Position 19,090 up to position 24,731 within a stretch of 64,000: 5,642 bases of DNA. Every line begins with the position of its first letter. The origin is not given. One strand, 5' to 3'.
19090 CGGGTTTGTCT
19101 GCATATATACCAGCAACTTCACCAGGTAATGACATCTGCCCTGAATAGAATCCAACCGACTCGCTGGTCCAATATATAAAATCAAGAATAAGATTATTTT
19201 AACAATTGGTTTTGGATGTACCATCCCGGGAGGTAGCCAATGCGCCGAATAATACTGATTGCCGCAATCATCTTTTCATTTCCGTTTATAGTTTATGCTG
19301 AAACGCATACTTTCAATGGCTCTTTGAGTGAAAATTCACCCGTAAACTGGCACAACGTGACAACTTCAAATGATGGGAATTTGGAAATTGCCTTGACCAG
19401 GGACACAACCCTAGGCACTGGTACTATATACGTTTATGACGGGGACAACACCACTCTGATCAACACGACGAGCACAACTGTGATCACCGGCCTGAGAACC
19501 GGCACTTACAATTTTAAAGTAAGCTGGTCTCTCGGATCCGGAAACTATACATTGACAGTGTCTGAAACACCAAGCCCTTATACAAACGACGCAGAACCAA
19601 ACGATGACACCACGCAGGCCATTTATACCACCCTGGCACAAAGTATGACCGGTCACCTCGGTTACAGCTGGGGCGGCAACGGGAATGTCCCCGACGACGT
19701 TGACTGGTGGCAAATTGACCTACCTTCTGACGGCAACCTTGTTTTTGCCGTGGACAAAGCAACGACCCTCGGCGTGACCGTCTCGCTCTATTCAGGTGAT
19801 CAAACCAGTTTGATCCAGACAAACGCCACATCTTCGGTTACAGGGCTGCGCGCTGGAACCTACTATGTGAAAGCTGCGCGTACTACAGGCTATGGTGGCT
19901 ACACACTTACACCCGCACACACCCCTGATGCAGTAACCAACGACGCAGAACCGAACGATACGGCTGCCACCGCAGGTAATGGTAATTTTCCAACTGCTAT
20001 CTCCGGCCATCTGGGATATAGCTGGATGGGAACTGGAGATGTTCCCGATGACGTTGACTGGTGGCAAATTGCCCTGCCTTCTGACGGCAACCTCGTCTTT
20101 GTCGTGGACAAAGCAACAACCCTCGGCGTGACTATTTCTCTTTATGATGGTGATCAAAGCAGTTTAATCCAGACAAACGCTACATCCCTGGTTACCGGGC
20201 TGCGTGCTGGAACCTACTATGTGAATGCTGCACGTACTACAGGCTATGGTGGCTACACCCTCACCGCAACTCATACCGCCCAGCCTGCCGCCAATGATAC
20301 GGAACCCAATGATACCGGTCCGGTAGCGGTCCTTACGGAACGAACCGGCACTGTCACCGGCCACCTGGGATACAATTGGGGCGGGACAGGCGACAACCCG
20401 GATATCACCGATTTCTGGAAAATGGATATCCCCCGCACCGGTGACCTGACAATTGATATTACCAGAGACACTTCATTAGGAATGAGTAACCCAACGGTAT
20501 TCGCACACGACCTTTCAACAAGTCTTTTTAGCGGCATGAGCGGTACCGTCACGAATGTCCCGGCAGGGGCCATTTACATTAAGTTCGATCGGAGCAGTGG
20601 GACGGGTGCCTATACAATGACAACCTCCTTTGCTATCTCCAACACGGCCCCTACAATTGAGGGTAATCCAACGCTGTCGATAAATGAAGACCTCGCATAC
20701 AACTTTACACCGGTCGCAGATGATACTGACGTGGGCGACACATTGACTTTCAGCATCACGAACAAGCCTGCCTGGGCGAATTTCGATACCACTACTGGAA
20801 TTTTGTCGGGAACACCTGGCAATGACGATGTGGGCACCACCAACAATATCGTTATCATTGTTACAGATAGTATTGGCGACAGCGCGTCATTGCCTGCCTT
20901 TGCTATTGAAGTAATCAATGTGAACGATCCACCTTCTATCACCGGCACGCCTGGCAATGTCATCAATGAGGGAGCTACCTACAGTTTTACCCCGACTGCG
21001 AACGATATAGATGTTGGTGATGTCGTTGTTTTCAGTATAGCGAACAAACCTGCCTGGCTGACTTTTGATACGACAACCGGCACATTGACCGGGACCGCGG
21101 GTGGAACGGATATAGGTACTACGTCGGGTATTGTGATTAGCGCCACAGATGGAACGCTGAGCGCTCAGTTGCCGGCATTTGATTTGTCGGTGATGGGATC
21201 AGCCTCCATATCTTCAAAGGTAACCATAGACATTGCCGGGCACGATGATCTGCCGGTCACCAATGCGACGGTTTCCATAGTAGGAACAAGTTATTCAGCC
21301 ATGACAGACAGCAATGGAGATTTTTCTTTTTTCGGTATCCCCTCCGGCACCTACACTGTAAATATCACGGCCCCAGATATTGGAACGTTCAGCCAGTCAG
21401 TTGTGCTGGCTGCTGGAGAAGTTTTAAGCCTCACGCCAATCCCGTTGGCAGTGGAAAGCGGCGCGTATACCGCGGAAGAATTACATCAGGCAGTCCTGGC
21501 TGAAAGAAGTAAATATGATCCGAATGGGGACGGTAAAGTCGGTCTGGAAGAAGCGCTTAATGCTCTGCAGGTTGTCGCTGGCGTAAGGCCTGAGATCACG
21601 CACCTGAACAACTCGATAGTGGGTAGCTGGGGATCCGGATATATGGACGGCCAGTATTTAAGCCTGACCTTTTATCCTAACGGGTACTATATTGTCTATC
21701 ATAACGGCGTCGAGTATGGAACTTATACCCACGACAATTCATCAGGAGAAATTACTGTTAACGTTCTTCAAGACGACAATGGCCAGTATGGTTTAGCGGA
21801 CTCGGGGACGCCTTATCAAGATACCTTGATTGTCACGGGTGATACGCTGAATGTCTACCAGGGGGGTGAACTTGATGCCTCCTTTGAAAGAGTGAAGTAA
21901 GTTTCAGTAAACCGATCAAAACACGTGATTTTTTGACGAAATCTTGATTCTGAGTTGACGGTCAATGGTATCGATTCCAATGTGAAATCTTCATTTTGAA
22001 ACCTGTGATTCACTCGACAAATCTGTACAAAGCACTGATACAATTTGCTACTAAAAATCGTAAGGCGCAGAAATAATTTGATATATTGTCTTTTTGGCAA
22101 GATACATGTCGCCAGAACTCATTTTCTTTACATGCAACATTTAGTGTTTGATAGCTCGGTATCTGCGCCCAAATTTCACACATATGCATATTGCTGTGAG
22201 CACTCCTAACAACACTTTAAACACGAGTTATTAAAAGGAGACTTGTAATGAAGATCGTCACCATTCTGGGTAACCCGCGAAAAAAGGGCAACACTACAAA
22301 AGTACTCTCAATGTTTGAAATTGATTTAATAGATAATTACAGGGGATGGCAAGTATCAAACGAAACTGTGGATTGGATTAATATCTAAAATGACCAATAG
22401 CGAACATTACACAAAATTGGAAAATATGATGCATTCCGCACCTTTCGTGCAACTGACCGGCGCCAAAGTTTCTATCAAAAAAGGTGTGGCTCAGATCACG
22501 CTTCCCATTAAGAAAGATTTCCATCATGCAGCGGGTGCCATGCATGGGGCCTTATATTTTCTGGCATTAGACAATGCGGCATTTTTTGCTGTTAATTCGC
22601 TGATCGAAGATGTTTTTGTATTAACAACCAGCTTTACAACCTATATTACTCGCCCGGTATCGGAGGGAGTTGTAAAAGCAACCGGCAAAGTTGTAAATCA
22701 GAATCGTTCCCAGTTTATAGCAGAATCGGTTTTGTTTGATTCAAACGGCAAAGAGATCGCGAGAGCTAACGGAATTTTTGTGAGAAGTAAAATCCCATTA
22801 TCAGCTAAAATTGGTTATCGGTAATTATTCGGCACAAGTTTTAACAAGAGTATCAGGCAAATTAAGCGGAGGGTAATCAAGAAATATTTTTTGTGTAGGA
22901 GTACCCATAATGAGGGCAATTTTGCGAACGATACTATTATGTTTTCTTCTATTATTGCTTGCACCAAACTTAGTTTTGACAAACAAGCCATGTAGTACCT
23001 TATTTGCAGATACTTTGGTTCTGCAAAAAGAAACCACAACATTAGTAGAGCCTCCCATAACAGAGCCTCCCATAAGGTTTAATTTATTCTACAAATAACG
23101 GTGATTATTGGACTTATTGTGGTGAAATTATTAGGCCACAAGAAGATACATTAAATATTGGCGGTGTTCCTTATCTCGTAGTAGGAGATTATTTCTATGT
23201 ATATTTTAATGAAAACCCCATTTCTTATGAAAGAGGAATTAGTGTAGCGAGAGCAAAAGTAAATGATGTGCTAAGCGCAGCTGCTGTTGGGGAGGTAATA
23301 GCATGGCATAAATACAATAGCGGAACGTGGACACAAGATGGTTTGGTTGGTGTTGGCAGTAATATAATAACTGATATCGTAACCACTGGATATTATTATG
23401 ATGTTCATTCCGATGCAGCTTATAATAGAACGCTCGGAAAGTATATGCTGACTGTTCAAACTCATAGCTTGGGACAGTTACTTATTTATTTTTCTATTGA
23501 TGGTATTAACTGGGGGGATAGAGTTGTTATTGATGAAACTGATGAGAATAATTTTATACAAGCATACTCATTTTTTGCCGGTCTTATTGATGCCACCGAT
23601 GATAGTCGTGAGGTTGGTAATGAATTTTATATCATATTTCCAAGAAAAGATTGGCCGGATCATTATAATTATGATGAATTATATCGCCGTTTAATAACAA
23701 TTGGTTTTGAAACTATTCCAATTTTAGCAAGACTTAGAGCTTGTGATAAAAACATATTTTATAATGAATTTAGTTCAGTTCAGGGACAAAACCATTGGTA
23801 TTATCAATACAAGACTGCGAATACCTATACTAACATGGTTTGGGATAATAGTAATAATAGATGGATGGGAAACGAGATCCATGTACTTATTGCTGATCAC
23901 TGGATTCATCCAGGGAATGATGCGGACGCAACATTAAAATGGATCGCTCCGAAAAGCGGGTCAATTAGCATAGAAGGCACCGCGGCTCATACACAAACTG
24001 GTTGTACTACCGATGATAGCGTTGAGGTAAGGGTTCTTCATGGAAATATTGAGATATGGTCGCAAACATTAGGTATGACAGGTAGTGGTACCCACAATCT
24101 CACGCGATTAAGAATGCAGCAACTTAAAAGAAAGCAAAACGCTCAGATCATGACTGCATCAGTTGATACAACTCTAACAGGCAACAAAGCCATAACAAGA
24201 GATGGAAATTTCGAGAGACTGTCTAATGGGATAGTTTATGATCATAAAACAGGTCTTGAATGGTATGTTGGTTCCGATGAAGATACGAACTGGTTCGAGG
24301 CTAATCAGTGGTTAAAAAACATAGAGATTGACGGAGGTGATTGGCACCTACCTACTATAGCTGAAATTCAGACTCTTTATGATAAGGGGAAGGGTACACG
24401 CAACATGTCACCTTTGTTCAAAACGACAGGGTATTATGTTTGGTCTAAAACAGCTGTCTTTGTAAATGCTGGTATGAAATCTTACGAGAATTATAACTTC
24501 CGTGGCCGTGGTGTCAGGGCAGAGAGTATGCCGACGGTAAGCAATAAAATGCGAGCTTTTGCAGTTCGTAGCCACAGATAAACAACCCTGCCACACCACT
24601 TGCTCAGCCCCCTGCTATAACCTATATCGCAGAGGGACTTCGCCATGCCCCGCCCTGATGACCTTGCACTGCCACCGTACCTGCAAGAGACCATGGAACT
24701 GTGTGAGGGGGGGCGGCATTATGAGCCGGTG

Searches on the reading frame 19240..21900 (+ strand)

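Call 15: search_protein_families(library=pfam, proteins=[window:19240-21900:+], max_evalue=0.001)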
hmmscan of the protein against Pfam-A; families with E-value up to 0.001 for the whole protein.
window:19240-21900:+ (886 aa): 7 families
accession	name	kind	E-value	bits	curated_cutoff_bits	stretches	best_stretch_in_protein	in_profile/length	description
PF05345.18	He_PIG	-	4.3e-16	59.6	24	2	471-558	2-95/96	Putative Ig domain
PF13620.12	CarboxypepD_reg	-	5.5e-12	46.3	32.3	1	669-731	10-77/82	Carboxypeptidase regulatory-like domain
PF13715.12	CarbopepD_reg_2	-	1.6e-07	31.7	32.2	1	672-729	13-70/88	CarboxypepD_reg-like domain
PF23759.1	GBD_T9SS_assoc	-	9.6e-07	29.5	27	0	274-333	47-105/116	Galactose binding domain-like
PF17210.9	SdrD_B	-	1.3e-06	29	29.7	0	673-719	24-74/112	SdrD B-like domain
PF09430.16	EMC7_beta-sandw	-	3.3e-05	24.5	26.6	0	673-714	7-50/122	ER membrane protein complex subunit 7, beta-sandwich domain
PF24025.1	Ig_DR_A0283-like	-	0.00035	21.3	27.1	0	669-718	22-71/102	DR_A0283-like, Ig-like domain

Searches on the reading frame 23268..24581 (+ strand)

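Call 15: search_protein_families(library=pfam, proteins=[window:23268-24581:+], max_evalue=0.001)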
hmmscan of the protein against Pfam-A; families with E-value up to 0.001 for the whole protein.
window:23268-24581:+ (437 aa): 1 family
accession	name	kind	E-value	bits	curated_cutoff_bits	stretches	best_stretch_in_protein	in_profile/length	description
PF07603.17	Lcl_C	-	1.6e-10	41.7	34.9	1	321-402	1-90/117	Lcl C-terminal domain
